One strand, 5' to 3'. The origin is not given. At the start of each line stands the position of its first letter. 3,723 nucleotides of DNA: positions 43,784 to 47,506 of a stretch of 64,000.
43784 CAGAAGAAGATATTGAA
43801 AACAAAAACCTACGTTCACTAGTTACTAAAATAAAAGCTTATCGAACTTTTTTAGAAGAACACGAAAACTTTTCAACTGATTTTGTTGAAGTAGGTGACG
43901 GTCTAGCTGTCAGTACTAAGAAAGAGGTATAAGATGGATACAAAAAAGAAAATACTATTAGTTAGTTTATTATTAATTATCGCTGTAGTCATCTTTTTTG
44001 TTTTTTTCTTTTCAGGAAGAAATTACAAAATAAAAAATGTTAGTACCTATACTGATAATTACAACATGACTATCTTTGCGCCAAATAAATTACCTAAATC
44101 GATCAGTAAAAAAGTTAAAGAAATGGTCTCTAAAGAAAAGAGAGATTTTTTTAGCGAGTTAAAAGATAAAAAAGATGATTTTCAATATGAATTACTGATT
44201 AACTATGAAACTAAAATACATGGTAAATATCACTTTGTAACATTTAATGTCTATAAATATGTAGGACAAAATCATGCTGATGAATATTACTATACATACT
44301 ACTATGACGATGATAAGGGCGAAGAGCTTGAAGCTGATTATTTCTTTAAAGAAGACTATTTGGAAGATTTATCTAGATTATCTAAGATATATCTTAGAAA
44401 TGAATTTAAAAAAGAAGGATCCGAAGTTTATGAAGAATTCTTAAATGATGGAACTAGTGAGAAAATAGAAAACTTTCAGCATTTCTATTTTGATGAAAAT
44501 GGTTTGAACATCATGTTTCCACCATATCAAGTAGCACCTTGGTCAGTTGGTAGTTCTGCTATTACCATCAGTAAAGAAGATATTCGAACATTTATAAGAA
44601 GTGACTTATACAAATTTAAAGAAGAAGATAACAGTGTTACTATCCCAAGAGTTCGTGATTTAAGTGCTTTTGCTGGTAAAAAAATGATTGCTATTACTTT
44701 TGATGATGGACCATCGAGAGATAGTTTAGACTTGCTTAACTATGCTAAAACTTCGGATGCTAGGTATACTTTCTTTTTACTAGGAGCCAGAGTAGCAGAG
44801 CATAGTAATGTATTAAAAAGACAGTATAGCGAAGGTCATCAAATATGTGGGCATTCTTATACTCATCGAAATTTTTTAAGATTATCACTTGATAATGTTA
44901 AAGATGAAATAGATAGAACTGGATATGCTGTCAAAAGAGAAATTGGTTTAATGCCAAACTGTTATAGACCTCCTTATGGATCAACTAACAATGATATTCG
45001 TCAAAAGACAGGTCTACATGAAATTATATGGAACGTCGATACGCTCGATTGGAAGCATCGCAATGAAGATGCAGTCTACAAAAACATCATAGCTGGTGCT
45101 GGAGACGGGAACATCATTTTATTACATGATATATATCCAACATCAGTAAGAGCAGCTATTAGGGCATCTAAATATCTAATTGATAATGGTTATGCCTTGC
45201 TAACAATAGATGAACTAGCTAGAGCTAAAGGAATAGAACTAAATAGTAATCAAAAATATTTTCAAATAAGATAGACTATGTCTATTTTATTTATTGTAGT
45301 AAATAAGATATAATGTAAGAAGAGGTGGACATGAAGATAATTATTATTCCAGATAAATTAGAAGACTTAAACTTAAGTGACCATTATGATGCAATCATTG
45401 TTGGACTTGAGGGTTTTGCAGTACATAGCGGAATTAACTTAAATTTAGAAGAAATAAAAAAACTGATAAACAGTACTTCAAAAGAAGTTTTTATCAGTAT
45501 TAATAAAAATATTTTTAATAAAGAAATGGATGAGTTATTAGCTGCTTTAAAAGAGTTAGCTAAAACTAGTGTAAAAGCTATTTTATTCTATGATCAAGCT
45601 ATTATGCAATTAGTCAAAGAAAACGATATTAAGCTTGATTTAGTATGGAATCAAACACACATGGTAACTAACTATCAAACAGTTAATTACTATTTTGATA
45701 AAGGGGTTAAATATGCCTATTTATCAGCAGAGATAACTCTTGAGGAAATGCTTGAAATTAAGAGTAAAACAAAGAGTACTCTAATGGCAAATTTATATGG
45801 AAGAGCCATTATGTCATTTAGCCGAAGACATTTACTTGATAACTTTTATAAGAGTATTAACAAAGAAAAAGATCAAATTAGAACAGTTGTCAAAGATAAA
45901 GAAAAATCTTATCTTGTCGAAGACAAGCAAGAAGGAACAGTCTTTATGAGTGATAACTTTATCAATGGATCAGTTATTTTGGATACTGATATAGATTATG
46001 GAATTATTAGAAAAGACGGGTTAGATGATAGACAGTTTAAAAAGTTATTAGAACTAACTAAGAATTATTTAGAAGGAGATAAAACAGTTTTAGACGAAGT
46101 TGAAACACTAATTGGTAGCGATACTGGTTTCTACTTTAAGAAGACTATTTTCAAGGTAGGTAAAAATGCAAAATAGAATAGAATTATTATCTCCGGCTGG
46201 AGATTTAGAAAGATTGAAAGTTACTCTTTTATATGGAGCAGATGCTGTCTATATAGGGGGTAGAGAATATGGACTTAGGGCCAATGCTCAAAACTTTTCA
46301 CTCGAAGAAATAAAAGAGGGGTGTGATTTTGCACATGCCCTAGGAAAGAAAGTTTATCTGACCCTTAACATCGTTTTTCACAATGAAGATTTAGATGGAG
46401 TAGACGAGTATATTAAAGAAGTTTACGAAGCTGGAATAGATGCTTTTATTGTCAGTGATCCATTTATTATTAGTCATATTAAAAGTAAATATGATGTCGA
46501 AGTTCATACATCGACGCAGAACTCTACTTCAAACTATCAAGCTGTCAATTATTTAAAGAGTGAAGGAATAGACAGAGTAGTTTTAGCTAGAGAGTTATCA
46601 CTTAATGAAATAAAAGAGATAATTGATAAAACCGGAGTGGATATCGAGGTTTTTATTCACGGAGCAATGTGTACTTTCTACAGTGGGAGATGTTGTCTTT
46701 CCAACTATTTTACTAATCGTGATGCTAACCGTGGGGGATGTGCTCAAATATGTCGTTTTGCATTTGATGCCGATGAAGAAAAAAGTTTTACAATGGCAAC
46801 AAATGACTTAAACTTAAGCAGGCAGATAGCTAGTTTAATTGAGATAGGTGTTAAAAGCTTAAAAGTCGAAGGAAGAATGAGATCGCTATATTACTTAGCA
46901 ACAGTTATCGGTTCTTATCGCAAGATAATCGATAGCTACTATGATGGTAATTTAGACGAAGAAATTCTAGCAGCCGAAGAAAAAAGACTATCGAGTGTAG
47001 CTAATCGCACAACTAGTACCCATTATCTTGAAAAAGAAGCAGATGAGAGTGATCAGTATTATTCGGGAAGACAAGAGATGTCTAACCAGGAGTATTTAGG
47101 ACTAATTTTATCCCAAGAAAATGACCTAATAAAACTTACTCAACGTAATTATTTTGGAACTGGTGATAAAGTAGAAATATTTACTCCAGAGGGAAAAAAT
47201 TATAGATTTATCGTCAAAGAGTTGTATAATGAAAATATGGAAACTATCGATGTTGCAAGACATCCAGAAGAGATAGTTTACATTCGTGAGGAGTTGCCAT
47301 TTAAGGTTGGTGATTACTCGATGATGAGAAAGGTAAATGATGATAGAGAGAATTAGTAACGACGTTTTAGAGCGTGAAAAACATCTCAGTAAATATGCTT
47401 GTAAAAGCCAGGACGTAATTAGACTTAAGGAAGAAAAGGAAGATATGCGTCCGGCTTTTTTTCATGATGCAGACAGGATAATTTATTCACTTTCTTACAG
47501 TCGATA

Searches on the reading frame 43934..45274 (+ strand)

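Call 97: search_protein_families(library=pfam, proteins=[window:43934-45274:+], max_evalue=0.000001)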
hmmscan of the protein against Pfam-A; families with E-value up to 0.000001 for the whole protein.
window:43934-45274:+ (446 aa): 2 families
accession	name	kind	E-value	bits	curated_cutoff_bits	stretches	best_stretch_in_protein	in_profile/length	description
PF01522.26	Polysacc_deac_1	-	7.1e-27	94.3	23.1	1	248-359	5-116/124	Polysaccharide deacetylase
PF11738.13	DUF3298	-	5.7e-13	50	24.1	1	137-214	3-83/84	Protein of unknown function (DUF3298)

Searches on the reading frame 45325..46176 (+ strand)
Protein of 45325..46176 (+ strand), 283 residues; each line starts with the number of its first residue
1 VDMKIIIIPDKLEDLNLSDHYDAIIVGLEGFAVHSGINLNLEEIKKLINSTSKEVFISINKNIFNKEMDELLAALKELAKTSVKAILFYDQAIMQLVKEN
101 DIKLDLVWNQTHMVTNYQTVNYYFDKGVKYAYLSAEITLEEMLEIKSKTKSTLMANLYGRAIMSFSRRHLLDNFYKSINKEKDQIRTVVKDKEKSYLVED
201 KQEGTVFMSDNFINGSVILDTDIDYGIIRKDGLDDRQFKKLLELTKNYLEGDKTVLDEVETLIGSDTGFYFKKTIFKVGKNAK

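Call 97: search_protein_families(library=pfam, proteins=[window:45325-46176:+], max_evalue=0.000001)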
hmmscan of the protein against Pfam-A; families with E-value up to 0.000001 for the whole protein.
window:45325-46176:+ (283 aa): 1 family
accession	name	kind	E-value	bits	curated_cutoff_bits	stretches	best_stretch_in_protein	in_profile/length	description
PF01136.24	Peptidase_U32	-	7.4e-18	65.1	22.4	1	68-216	1-158/233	Peptidase family U32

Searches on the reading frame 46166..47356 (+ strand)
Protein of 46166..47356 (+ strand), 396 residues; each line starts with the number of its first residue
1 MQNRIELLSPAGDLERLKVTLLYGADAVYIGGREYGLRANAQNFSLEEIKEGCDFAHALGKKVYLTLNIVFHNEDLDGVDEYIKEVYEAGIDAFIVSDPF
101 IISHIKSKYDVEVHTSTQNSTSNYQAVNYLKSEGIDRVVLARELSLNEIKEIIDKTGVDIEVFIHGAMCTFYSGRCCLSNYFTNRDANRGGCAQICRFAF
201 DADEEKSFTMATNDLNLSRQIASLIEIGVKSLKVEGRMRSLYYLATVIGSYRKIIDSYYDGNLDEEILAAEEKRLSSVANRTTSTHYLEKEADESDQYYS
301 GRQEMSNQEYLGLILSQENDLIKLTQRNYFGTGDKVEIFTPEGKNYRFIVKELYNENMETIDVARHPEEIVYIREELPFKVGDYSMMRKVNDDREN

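Call 98: search_protein_families(library=pfam, proteins=[window:46166-47356:+], max_evalue=0.000001)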
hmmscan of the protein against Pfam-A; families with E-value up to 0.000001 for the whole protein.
window:46166-47356:+ (396 aa): 2 families
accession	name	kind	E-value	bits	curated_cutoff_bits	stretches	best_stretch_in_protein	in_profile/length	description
PF01136.24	Peptidase_U32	-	2.7e-74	249.8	22.4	1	77-293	2-232/233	Peptidase family U32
PF16325.11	Peptidase_U32_C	-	2.2e-23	82.6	28.2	1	307-388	2-83/83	Peptidase family U32 C-terminal domain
